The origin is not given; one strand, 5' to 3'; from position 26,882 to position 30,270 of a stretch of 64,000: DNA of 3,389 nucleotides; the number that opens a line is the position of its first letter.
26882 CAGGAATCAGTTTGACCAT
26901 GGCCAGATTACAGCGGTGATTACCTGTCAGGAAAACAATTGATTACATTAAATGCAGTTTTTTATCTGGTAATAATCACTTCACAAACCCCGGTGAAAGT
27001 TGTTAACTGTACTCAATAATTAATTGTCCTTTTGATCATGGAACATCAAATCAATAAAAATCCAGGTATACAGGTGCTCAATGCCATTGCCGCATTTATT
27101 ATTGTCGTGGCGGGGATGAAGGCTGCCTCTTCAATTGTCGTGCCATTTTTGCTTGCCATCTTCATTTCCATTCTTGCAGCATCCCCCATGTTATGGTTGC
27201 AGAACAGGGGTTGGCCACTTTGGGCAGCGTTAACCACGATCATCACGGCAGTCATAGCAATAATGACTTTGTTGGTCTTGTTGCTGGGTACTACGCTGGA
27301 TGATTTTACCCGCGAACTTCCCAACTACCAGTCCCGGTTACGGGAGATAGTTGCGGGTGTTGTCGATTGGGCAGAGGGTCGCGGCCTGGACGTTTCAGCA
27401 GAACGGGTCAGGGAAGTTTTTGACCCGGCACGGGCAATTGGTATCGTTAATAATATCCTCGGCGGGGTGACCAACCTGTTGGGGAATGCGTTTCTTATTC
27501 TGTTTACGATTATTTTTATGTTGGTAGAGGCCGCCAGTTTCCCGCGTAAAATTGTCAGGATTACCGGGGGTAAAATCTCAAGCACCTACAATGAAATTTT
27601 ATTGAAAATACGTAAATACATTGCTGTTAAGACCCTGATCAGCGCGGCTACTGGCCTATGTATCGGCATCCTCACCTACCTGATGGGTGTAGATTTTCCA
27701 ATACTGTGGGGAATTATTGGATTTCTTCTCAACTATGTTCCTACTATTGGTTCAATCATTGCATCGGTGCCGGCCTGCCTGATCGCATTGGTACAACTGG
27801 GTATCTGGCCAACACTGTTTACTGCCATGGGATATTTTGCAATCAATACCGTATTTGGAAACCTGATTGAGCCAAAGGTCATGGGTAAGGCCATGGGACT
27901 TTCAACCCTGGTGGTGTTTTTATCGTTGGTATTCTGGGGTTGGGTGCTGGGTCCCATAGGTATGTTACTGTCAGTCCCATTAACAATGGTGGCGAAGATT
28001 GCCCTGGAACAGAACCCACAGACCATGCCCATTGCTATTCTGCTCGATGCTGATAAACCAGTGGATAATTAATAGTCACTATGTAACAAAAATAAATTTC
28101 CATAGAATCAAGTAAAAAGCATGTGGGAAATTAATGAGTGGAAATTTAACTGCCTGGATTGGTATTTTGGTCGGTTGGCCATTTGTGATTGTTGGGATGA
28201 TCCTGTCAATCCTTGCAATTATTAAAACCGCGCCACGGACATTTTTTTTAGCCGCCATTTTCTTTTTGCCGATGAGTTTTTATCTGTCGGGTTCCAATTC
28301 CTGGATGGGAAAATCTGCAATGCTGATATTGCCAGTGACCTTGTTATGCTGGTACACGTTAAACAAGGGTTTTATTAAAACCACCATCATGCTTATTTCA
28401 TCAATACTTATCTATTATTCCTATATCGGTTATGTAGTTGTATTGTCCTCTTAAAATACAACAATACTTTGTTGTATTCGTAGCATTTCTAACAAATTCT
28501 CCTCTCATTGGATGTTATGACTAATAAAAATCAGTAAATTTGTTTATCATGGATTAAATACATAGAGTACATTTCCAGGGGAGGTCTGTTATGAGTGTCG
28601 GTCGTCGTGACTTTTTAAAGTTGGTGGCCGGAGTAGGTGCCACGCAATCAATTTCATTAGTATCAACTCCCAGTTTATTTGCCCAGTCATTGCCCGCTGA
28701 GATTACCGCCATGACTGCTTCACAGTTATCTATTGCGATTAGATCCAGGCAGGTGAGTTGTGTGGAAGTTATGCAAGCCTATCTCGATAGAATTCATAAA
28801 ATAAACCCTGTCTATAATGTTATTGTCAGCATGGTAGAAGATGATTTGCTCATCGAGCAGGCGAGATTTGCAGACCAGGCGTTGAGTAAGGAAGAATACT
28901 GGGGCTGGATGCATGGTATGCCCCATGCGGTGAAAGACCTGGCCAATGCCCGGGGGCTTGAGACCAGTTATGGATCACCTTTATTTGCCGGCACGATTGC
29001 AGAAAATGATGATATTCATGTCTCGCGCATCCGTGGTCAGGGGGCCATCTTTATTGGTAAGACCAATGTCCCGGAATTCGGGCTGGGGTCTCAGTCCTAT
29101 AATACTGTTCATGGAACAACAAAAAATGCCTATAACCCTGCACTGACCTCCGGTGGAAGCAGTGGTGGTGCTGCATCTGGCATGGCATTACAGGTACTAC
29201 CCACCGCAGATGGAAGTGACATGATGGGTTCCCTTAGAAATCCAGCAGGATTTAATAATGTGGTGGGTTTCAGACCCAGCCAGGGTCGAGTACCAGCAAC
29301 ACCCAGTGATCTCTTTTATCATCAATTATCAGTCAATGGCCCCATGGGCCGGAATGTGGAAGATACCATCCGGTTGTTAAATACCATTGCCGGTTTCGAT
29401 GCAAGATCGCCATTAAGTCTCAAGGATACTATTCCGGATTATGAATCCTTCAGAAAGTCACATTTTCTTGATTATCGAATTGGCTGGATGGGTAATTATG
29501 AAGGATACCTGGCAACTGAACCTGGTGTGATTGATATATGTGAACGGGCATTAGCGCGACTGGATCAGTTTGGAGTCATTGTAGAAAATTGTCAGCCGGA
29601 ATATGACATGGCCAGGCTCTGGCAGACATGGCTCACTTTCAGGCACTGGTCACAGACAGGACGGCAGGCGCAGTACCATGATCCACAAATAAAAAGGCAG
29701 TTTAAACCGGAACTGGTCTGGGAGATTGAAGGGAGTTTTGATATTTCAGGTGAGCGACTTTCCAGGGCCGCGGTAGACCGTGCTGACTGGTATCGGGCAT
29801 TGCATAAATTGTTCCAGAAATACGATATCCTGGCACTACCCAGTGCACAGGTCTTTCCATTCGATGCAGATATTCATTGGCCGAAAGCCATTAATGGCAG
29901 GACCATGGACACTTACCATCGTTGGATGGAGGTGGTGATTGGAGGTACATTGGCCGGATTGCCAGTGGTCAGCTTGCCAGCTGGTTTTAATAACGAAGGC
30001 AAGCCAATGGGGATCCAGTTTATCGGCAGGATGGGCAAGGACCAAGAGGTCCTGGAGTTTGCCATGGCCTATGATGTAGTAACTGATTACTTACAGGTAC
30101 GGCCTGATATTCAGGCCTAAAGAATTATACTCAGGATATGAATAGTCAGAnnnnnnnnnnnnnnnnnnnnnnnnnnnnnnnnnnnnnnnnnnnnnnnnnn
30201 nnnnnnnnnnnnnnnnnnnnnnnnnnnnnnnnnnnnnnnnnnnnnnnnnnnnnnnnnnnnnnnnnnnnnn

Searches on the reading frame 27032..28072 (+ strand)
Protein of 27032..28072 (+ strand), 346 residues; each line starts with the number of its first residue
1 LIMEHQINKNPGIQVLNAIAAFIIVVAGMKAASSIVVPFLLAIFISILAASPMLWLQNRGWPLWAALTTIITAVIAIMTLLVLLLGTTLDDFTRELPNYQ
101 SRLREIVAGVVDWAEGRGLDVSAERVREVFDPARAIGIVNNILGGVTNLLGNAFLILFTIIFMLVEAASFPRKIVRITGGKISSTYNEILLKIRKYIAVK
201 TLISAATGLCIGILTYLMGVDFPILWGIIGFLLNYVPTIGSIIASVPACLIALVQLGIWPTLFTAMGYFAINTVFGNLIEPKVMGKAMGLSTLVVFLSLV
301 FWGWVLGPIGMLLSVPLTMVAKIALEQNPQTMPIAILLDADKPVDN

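Call 16: search_protein_families(library=ncbifam, proteins=[window:27032-28072:+], max_evalue=0.0001)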
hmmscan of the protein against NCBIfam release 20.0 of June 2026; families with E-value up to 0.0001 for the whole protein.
window:27032-28072:+ (346 aa): 2 families
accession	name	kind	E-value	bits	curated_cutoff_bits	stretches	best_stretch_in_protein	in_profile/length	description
NF008930.0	PRK12287.1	subfamily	2.2e-83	280.7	318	1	5-339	3-339/344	AI-2E family transporter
TIGR02872.1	spore_ytvI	equivalog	1.6e-11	44.2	198.15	1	136-322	144-333/341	sporulation integral membrane protein YtvI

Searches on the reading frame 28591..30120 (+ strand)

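Call 16: search_protein_families(library=ncbifam, proteins=[window:28591-30120:+], max_evalue=0.0001)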
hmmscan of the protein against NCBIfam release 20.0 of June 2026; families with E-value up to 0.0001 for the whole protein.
window:28591-30120:+ (509 aa): 26 families (the best 25 are shown)
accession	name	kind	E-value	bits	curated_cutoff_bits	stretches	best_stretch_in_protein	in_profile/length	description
NF005686.0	PRK07486.1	subfamily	2.7e-207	689.2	465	1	35-506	8-481/486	amidase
NF004815.0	PRK06169.1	equivalog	3.2e-82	276.6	506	1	35-505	4-466/471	amidase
NF005687.0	PRK07487.1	subfamily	5.1e-72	243.1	428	1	38-491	5-449/468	amidase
NF005450.0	PRK07042.1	equivalog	1.5e-68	231.4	458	1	38-505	4-459/464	amidase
NF004816.0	PRK06170.1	equivalog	1.8e-66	224.8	503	1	37-498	8-482/493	amidase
NF005688.0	PRK07488.1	equivalog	1.5e-56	192.2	532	2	37-330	7-283/474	indoleacetamide hydrolase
TIGR00132.1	gatA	equivalog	5.3e-55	187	481.1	2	49-333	4-283/466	Asp-tRNA(Asn)/Glu-tRNA(Gln) amidotransferase subunit GatA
NF004717.0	PRK06061.1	equivalog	1.7e-50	172.2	498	1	40-506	16-475/483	amidase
NF006631.0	PRK09201.1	equivalog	1.5e-49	169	461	1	38-494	4-451/466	AtzE family amidohydrolase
TIGR02715.1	amido_AtzE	subfamily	1.5e-46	159.3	425.75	1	44-493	3-443/452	AtzE family amidohydrolase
NF009119.0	PRK12470.1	equivalog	2e-46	159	498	1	45-505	13-459/462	amidase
NF005899.0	PRK07869.1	equivalog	5.2e-45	154.1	418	1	40-495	14-459/471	amidase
NF006043.0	PRK08186.1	subfamily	3.8e-44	151.1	487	1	39-495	5-445/600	allophanate hydrolase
NF005099.0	PRK06529.1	equivalog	2e-42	145.6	505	1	42-279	5-237/484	amidase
TIGR02713.1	allophanate_hyd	equivalog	4.5e-42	144.3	511.05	1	77-497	3-412/563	allophanate hydrolase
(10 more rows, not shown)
